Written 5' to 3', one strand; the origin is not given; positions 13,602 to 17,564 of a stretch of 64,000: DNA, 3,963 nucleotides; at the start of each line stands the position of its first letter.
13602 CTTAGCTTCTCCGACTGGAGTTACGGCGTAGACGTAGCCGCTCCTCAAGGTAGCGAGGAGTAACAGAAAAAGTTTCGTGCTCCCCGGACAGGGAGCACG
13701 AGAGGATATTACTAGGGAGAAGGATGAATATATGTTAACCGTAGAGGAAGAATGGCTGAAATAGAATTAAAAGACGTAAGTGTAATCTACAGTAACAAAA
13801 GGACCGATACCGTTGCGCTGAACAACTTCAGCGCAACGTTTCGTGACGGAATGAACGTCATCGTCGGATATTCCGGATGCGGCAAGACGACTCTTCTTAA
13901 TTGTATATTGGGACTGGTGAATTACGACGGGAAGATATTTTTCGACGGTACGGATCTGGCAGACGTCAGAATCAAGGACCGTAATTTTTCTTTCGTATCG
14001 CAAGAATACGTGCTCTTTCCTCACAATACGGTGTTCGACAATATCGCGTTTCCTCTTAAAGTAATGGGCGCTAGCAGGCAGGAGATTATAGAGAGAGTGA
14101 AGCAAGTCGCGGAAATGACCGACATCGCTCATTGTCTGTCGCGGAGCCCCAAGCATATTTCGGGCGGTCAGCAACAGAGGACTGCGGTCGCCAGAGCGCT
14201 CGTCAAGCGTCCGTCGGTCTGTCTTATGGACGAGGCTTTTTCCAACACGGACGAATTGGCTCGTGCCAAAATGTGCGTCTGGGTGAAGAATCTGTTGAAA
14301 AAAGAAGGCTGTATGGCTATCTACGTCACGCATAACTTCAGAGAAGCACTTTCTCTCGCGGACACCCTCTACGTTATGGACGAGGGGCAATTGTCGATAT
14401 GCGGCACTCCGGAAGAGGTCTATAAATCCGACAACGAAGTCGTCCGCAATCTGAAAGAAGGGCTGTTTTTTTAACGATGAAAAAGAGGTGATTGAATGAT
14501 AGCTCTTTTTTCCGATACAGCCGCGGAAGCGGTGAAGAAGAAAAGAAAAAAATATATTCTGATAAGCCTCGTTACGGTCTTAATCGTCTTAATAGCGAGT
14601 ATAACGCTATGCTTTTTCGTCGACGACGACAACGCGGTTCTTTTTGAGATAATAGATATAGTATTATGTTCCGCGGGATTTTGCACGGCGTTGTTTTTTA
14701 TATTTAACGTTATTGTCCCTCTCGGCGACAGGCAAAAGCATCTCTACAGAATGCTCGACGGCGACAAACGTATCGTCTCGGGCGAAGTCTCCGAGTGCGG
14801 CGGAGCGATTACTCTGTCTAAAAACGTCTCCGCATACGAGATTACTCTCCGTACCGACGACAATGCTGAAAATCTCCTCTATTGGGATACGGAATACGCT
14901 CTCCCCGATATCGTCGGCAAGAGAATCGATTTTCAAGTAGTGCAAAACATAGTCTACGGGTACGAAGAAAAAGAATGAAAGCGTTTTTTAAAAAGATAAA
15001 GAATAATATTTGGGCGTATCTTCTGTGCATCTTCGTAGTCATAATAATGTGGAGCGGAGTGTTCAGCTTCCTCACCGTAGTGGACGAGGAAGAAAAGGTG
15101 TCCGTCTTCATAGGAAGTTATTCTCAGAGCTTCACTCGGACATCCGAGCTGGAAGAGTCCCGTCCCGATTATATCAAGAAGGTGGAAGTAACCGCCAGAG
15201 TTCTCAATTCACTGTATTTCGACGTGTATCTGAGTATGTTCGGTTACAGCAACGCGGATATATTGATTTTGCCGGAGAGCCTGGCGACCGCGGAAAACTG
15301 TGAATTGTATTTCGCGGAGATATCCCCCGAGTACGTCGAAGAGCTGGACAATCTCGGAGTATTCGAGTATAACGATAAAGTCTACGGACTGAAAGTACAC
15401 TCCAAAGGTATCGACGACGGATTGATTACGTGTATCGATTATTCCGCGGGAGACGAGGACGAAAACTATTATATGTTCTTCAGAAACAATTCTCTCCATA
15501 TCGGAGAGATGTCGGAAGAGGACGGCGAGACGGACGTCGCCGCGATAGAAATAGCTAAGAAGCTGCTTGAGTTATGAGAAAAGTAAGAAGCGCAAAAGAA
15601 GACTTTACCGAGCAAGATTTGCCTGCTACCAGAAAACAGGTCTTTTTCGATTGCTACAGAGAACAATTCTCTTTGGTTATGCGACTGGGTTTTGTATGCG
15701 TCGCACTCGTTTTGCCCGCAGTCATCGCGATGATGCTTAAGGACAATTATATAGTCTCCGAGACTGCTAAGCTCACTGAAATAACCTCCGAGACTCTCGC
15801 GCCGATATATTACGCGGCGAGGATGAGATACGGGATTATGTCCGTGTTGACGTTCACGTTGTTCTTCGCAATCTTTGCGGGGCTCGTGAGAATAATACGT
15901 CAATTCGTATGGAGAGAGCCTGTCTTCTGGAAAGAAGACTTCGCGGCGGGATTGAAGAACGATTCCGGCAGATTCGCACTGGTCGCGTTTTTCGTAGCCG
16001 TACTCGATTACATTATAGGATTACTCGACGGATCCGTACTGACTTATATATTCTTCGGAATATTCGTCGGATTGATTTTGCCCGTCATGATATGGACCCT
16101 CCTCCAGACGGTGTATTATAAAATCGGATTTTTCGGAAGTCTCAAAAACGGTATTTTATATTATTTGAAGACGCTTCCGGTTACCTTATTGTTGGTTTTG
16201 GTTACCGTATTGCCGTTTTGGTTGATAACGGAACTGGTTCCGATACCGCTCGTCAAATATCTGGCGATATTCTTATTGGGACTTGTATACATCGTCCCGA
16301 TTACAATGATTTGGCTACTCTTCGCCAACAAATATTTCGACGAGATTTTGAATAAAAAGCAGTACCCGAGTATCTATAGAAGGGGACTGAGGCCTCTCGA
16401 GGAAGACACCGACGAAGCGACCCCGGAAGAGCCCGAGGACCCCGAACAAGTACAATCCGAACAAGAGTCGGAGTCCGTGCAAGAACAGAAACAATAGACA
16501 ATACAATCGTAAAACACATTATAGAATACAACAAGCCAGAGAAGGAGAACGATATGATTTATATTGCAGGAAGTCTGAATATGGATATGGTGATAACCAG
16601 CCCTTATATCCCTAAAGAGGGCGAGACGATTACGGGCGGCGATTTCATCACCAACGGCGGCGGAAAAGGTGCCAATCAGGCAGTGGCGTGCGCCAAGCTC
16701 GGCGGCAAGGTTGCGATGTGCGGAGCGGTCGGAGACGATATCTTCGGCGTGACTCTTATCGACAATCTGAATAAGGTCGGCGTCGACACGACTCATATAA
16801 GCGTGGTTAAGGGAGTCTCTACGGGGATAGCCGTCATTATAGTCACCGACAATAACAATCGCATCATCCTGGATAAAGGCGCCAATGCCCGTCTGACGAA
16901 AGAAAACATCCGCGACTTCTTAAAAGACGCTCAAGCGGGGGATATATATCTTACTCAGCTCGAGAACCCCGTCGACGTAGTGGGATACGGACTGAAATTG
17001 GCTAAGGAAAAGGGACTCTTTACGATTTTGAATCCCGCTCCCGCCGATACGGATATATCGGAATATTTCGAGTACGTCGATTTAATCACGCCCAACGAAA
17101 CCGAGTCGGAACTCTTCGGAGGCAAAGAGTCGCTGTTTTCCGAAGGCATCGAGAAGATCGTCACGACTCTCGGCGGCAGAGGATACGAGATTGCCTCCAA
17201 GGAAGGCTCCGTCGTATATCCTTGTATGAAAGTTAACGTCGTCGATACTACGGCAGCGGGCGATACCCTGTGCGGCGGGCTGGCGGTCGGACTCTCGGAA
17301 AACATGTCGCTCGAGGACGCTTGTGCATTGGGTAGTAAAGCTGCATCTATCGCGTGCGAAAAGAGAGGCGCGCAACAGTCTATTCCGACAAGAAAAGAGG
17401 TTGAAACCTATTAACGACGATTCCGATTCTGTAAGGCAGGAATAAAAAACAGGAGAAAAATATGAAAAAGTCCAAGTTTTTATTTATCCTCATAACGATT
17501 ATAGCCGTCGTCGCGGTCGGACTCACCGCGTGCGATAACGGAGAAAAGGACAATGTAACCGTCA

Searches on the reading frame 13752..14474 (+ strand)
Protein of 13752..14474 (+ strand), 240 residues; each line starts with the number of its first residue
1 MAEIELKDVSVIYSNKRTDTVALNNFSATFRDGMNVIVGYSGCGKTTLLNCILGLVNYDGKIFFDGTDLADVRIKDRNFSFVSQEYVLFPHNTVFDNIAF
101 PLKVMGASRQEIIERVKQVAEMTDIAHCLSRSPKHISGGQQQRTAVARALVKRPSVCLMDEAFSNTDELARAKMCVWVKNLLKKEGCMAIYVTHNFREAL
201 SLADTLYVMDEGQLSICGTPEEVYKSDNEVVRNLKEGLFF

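Call 7: search_protein_families(library=pfam, proteins=[window:13752-14474:+], max_evalue=0.001)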
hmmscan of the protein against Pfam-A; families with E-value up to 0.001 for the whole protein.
window:13752-14474:+ (240 aa): 4 families
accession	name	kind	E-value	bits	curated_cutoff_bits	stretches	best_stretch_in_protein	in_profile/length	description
PF00005.33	ABC_tran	-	2.3e-28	99.9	25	1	23-163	1-136/137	ABC transporter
PF02463.25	SMC_N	-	3.2e-07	30.4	40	1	26-207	18-209/220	RecF/RecN/SMC N terminal domain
PF13476.12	AAA_23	-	2.2e-06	28.9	27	1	29-54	16-41/201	AAA domain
PF03193.22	RsgA_GTPase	-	0.00038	20.8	30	1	9-54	84-128/174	RsgA GTPase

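Call 67: search_protein_families(library=ncbifam, proteins=[window:13752-14474:+], max_evalue=0.001)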
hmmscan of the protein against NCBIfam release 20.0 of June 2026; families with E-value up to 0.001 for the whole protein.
window:13752-14474:+ (240 aa): 187 families (the best 25 are shown)
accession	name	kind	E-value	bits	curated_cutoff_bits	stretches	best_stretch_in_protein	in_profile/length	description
NF040933.2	ABC_arch_GlcV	equivalog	1.4e-62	211.7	450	1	3-228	2-234/357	glucose ABC transporter ATP-binding protein GlcV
NF040840.2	tungstate_WtpC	equivalog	1.2e-61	208.9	440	1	33-228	27-224/347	tungstate ABC transporter ATP-binding protein WtpC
NF008653.0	PRK11650.1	subfamily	6.1e-61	206.4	432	1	1-226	1-225/357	sn-glycerol-3-phosphate ABC transporter ATP-binding protein UgpC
TIGR01187.1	potA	subfamily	3.1e-58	197.4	355.6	1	37-227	1-192/325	polyamine ABC transporter ATP-binding protein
NF006987.0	PRK09452.1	equivalog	9e-58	195.8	482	1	4-227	18-239/378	spermidine/putrescine ABC transporter ATP-binding protein PotA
TIGR03265.1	PhnT2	equivalog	6.2e-56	190.1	457.7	1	19-227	16-226/353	putative 2-aminoethylphosphonate ABC transporter ATP-binding protein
NF008233.0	PRK11000.1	equivalog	1.3e-55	188.7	568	1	1-226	1-224/369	maltose/maltodextrin ABC transporter ATP-binding protein MalK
NF043075.1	MMSYN1_0197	equivalog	2.4e-53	181.3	550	1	4-227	3-224/341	spermidine/putrescine ABC transporter ATP-binding protein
TIGR00968.1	3a0106s01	subfamily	2.1e-51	174.7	342.75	1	16-227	9-222/237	sulfate ABC transporter ATP-binding protein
NF008513.0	PRK11432.1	equivalog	2.7e-51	174.5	496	1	19-228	18-229/351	ferric ABC transporter ATP-binding protein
NF008105.0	PRK10851.1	equivalog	9.2e-49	166.1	502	1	19-226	14-227/362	sulfate/thiosulfate ABC transporter ATP-binding protein CysA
TIGR03258.1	PhnT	equivalog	1.3e-47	162.6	499.15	1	4-227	9-231/359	2-aminoethylphosphonate ABC transport system ATP-binding subunit PhnT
TIGR01186.1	proV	subfamily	5.3e-45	154.1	326.6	1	20-233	6-228/363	betaine/proline/choline family ABC transporter ATP-binding protein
NF008621.0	PRK11607.1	equivalog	1.3e-44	152.6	613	1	21-227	33-241/377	putrescine ABC transporter ATP-binding subunit PotG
TIGR02142.1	modC_ABC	equivalog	1.5e-41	142.8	285.05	1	31-227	22-223/353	molybdenum ABC transporter ATP-binding protein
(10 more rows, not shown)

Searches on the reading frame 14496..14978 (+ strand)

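Call 7: search_protein_families(library=pfam, proteins=[window:14496-14978:+], max_evalue=0.001)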
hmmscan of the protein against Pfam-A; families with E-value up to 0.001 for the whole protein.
window:14496-14978:+ (160 aa): 0 families

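Call 16: search_protein_families(library=pfam, proteins=[window:14496-14978:+], max_evalue=10)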
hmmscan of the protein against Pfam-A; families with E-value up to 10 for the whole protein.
window:14496-14978:+ (160 aa): 5 families
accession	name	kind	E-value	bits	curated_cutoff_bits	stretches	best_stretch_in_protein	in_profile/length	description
PF00003.28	7tm_3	-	0.0029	17.8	33.5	1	17-68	196-249/251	7 transmembrane sweet-taste receptor of 3 GCPR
PF09716.15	ETRAMP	-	0.045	14.2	29.1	1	14-37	47-71/81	Malarial early transcribed membrane protein (ETRAMP)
PF19529.4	DUF6057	-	0.15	11.3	29.8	1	12-104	178-267/569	Family of unknown function (DUF6057)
PF17431.7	YpmT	-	0.16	12.5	25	1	17-69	2-47/60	Uncharacterized YmpT-like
PF20226.3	DUF6585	-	0.79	9.5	27.7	1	13-71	21-78/249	Family of unknown function (DUF6585)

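Call 67: search_protein_families(library=ncbifam, proteins=[window:14496-14978:+], max_evalue=0.001)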
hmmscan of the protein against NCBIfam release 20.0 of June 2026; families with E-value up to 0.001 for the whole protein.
window:14496-14978:+ (160 aa): 0 families

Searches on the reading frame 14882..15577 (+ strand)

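Call 7: search_protein_families(library=pfam, proteins=[window:14882-15577:+], max_evalue=0.001)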
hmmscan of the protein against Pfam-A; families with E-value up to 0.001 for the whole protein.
window:14882-15577:+ (231 aa): 0 families

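Call 16: search_protein_families(library=pfam, proteins=[window:14882-15577:+], max_evalue=10)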
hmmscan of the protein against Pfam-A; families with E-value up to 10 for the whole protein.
window:14882-15577:+ (231 aa): 3 families
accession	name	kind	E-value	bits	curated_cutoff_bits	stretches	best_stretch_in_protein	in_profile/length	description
PF18918.5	DUF5669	-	0.051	13.5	25.9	1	146-175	2-31/76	Family of unknown function (DUF5669)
PF05965.19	FYRC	-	0.11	13.1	21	1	118-143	54-79/84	F/Y rich C-terminus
PF06808.19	DctM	-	0.15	11.3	23.8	1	26-67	197-238/413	Tripartite ATP-independent periplasmic transporter, DctM component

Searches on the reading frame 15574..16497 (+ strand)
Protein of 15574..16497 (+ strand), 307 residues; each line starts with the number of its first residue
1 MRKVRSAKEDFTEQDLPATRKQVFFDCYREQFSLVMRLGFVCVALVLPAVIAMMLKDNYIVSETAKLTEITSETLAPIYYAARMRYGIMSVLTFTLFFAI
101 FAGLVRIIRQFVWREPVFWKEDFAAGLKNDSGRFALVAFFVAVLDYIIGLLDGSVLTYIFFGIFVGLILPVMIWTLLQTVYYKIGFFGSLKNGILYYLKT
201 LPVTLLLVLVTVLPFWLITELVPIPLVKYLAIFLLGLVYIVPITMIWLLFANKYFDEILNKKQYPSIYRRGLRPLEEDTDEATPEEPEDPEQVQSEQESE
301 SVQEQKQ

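Call 7: search_protein_families(library=pfam, proteins=[window:15574-16497:+], max_evalue=0.001)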
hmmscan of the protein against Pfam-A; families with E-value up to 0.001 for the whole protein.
window:15574-16497:+ (307 aa): 0 families

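Call 16: search_protein_families(library=pfam, proteins=[window:15574-16497:+], max_evalue=10)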
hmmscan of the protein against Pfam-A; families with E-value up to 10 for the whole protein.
window:15574-16497:+ (307 aa): 2 families
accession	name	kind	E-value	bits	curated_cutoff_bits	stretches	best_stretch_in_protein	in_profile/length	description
PF09803.14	Pet100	-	0.11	13.3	24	1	231-288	7-49/73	Pet100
PF25284.1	DUF7874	-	0.32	11.5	30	1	176-235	72-130/136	Family of unknown function (DUF7874)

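Call 67: search_protein_families(library=ncbifam, proteins=[window:15574-16497:+], max_evalue=0.001)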
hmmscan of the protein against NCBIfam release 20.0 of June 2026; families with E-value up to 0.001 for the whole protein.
window:15574-16497:+ (307 aa): 0 families

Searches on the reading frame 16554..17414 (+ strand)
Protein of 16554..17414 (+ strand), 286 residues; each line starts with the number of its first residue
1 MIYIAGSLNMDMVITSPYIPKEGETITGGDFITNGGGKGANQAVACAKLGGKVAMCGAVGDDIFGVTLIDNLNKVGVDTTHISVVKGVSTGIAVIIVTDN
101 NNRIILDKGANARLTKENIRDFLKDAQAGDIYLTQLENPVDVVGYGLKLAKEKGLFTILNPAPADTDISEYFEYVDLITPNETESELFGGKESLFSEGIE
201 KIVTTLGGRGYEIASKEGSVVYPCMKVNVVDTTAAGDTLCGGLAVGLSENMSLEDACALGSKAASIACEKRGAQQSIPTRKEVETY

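Call 7: search_protein_families(library=pfam, proteins=[window:16554-17414:+], max_evalue=0.001)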
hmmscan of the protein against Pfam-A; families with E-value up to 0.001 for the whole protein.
window:16554-17414:+ (286 aa): 1 family
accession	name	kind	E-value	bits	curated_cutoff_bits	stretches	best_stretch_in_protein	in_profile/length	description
PF00294.29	PfkB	-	3e-59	201.3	25.8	1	4-280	6-302/302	pfkB family carbohydrate kinase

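Call 67: search_protein_families(library=ncbifam, proteins=[window:16554-17414:+], max_evalue=0.001)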
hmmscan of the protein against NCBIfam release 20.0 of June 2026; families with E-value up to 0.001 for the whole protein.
window:16554-17414:+ (286 aa): 25 families
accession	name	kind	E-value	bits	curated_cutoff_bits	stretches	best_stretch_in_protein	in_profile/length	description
TIGR02152.1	D_ribokin_bact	equivalog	1.7e-88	296.8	299.65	1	2-284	1-297/298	ribokinase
NF008353.0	PRK11142.1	equivalog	5.4e-76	256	341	1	2-285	5-301/307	ribokinase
NF041134.1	R1P_kin_Thcocales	equivalog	8e-33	114.1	500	1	5-283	6-278/291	ADP-dependent ribose-1-phosphate kinase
NF053626.1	RibKinHalex1628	equivalog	1e-29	103.9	330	1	3-285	5-289/293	ATP-dependent ribose-1-phosphate kinase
TIGR04382.1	myo_inos_iolC_N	equivalog_domain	5e-24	85.1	300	1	35-286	33-308/309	5-dehydro-2-deoxygluconokinase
TIGR02198.1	rfaE_dom_I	equivalog_domain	1.1e-20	74.1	345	1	36-275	47-304/315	D-glycero-beta-D-manno-heptose-7-phosphate kinase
NF006957.1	PRK09434.1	equivalog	2.7e-18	66.5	450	2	31-103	22-94/302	fructokinase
NF041164.1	NucKinThplmales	equivalog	4.2e-18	65.6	450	2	186-272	189-276/295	nucleoside kinase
NF040938.1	KDG_KDGal_kin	equivalog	3.6e-17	62.4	400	1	37-286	31-302/305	bifunctional 2-dehydro-3-deoxygluconokinase/2-dehydro-3-deoxygalactonokinase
NF007321.0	PRK09813.1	equivalog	4.8e-17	62.3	247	2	36-105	24-91/261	fructoselysine 6-kinase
TIGR03168.1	1-PFK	subfamily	1.9e-16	59.9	216.4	1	182-275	196-289/305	hexose kinase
NF049991.1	TagKinase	equivalog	3.2e-16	59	420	1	45-285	50-313/321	tagatose kinase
NF008454.0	PRK11316.1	equivalog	7.9e-16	57.7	521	1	36-274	50-301/475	bifunctional D-glycero-beta-D-manno-heptose-7-phosphate kinase/D-glycero-beta-D-manno-heptose 1-phosphate adenylyltransferase HldE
TIGR03828.1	pfkB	equivalog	1.5e-15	57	292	1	180-282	194-294/305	1-phosphofructokinase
NF041320.1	pfkB_Halo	equivalog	3.2e-13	49.8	400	1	187-274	196-283/302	1-phosphofructokinase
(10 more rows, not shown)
